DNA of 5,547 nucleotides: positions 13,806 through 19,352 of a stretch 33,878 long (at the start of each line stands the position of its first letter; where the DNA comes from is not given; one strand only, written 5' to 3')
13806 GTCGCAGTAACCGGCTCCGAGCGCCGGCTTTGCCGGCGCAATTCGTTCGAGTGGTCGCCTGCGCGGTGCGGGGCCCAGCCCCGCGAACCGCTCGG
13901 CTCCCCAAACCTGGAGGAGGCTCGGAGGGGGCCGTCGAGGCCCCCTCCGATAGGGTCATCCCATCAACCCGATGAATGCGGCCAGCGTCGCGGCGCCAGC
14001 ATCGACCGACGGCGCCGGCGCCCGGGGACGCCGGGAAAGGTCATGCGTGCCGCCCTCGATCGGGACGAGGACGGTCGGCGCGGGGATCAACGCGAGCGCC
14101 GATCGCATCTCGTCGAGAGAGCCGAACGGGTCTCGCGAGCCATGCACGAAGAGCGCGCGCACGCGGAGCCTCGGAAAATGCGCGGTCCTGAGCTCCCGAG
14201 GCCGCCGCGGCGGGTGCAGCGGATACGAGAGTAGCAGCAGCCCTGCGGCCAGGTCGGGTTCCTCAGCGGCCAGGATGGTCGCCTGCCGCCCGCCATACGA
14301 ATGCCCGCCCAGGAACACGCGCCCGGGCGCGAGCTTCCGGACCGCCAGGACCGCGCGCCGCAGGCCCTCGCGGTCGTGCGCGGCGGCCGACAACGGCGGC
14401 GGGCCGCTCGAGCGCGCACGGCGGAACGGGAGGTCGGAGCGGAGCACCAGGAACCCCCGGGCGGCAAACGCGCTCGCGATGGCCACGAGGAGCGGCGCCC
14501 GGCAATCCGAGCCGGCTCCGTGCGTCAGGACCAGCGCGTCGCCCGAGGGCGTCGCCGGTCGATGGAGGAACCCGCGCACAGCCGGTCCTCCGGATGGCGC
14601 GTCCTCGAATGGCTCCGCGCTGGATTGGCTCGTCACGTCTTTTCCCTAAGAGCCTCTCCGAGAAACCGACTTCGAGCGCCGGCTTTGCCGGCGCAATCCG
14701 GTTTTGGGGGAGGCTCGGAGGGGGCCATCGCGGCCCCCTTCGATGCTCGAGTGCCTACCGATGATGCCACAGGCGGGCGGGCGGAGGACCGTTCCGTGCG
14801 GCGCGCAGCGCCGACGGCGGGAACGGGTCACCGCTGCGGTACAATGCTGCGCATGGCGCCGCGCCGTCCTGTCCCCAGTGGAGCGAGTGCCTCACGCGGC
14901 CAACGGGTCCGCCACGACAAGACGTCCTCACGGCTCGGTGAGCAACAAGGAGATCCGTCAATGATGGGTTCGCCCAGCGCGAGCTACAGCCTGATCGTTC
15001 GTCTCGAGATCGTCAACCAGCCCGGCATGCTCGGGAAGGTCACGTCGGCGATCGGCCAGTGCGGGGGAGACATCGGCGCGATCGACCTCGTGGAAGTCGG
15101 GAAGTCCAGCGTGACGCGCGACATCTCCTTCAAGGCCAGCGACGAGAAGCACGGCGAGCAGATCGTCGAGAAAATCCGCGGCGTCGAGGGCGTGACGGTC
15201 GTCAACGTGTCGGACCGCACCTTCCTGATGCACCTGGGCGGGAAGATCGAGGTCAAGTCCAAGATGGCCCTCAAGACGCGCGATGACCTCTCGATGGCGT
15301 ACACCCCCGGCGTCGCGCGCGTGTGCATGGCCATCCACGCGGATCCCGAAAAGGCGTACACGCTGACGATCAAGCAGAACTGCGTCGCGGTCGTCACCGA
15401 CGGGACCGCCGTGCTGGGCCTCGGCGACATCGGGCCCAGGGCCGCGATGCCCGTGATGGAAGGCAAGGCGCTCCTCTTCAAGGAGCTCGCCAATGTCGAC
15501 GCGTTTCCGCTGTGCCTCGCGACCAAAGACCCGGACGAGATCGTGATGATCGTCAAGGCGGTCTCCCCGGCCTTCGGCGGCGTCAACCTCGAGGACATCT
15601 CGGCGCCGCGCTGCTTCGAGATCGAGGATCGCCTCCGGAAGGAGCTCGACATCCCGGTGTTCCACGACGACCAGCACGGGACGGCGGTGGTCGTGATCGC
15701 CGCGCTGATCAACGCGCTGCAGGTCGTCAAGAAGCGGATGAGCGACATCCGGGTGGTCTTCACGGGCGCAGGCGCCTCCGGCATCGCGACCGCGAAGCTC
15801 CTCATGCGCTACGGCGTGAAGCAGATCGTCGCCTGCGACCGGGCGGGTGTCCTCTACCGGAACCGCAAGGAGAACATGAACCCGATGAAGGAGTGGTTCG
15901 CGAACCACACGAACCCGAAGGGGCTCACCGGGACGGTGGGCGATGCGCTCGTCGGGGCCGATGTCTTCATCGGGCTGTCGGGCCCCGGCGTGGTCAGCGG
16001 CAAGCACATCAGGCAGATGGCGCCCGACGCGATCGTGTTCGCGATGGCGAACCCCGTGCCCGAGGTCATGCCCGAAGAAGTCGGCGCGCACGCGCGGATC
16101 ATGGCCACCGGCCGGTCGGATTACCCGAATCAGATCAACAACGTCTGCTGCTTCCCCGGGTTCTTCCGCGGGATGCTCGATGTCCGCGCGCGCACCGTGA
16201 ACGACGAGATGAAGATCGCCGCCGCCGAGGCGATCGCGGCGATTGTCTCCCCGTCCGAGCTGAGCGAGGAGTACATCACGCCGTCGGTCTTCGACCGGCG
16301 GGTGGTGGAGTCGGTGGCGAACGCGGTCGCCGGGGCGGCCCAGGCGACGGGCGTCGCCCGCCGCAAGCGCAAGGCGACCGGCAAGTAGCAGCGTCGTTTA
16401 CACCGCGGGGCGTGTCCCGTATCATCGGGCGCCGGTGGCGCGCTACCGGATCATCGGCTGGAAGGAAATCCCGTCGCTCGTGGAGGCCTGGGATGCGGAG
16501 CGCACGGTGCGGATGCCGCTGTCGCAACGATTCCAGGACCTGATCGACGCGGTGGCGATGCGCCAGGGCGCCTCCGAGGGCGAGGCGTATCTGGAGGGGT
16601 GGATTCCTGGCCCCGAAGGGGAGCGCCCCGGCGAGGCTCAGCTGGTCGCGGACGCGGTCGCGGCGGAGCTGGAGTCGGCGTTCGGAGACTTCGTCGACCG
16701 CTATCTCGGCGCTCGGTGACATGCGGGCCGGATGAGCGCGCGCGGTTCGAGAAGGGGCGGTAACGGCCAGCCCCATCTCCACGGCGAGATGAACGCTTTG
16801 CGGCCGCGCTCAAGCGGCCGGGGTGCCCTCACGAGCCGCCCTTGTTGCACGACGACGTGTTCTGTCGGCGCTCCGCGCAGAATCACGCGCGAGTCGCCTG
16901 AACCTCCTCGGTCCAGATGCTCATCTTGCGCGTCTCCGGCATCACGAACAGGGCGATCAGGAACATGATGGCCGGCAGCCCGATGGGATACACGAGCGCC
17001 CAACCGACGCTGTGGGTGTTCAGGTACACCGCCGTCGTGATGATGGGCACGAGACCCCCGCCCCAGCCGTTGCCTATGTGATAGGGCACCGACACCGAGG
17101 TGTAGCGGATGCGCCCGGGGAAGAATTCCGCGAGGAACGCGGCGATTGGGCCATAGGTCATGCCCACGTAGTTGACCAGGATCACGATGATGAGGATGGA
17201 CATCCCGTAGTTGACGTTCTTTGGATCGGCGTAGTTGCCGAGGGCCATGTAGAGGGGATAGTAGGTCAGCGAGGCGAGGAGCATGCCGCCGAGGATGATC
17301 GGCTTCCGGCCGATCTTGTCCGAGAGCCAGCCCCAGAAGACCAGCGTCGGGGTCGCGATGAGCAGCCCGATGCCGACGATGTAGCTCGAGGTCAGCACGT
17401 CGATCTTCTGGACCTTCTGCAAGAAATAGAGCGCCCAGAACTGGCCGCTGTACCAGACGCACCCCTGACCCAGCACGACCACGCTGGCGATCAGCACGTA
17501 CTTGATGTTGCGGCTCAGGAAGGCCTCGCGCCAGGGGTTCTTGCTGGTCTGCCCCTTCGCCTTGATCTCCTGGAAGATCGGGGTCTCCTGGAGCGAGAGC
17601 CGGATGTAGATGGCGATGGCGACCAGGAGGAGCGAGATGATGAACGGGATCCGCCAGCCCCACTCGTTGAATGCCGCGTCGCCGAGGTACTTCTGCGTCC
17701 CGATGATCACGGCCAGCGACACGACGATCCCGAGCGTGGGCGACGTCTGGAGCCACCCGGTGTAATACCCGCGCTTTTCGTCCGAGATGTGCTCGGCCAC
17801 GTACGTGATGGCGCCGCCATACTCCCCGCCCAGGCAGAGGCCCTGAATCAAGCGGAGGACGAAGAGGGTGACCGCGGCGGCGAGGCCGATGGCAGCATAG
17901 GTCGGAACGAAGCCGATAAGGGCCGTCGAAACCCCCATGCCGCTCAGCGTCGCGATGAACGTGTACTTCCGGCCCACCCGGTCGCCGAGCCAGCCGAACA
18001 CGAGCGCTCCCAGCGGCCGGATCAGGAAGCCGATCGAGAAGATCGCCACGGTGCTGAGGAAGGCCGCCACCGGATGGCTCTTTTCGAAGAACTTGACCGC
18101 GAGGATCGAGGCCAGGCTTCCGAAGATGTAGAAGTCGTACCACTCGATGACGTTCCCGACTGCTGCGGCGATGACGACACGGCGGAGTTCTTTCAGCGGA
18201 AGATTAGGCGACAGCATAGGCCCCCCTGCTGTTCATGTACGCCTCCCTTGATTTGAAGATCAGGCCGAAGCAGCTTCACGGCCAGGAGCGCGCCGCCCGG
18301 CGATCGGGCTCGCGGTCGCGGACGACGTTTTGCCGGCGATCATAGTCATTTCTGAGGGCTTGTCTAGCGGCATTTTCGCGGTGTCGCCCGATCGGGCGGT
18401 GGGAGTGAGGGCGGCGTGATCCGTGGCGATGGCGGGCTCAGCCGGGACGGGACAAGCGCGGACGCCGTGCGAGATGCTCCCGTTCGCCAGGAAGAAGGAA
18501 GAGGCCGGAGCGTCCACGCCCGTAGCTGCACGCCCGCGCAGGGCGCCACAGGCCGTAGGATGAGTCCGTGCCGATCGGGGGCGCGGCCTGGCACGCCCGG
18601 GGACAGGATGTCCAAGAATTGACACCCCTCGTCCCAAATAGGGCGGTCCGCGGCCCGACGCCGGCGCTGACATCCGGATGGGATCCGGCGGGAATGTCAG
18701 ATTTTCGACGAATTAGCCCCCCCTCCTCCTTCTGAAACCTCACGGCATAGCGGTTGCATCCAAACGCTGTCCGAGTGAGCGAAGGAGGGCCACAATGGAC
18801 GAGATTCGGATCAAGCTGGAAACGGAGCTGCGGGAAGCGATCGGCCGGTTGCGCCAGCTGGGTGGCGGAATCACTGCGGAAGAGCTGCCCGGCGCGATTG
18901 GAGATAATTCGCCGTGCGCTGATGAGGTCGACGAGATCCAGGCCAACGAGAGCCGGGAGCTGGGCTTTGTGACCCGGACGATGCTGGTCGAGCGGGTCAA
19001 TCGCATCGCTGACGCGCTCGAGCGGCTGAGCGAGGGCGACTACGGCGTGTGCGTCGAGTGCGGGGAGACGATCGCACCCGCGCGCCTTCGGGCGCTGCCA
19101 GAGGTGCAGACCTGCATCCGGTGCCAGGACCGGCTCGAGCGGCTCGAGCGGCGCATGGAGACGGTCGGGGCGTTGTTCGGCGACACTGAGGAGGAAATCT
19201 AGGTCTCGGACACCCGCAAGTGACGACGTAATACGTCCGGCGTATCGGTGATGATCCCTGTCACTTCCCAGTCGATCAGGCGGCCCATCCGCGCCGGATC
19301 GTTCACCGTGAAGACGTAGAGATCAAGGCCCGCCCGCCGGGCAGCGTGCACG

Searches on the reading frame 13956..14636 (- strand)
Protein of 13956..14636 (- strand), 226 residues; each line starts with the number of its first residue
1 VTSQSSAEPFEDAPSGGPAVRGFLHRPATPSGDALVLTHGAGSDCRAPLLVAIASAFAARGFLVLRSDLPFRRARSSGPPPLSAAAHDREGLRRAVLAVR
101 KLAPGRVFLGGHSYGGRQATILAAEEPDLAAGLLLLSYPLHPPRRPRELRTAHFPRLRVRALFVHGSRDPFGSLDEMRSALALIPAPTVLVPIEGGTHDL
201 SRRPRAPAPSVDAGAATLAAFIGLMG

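Call 26: search_protein_families(library=pfam, proteins=[window:13956-14636:-], max_evalue=0.00001)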
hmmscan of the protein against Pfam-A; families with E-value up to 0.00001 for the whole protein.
window:13956-14636:- (226 aa): 3 families
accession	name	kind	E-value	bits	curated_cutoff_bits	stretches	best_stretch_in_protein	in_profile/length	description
PF20408.4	Abhydrolase_11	-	1.3e-30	107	27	1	34-206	4-173/193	Alpha/beta hydrolase domain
PF00561.26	Abhydrolase_1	-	1.4e-06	28.6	25.8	0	35-143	3-109/245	alpha/beta hydrolase fold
PF12146.15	Hydrolase_4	-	8.9e-06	25.6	27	0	34-137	6-108/239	Serine aminopeptidase, S33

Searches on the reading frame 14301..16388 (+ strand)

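Call 26: search_protein_families(library=pfam, proteins=[window:14301-16388:+], max_evalue=0.00001)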
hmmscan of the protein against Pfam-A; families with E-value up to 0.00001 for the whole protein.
window:14301-16388:+ (695 aa): 3 families
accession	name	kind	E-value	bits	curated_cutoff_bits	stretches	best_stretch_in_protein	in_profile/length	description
PF00390.24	malic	-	3.1e-30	105.8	23.1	1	314-446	2-182/182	Malic enzyme, N-terminal domain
PF03949.21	Malic_M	-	6.4e-24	85.1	23.5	1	460-680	3-257/258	Malic enzyme, NAD binding domain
PF13291.12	ACT_4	-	8.9e-07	29.9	27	1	227-301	3-78/80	ACT domain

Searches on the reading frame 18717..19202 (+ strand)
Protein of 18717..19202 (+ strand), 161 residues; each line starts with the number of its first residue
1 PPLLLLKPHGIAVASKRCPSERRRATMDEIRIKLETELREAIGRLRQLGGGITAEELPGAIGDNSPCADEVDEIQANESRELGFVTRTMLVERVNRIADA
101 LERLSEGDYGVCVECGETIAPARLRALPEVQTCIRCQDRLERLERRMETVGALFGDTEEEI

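Call 26: search_protein_families(library=pfam, proteins=[window:18717-19202:+], max_evalue=0.00001)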
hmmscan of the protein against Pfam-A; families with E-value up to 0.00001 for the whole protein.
window:18717-19202:+ (161 aa): 1 family
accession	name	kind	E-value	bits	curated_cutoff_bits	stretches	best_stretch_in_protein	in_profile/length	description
PF01258.23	zf-dskA_traR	-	3.7e-13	49.7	24.9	1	107-142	1-36/36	Prokaryotic dksA/traR C4-type zinc finger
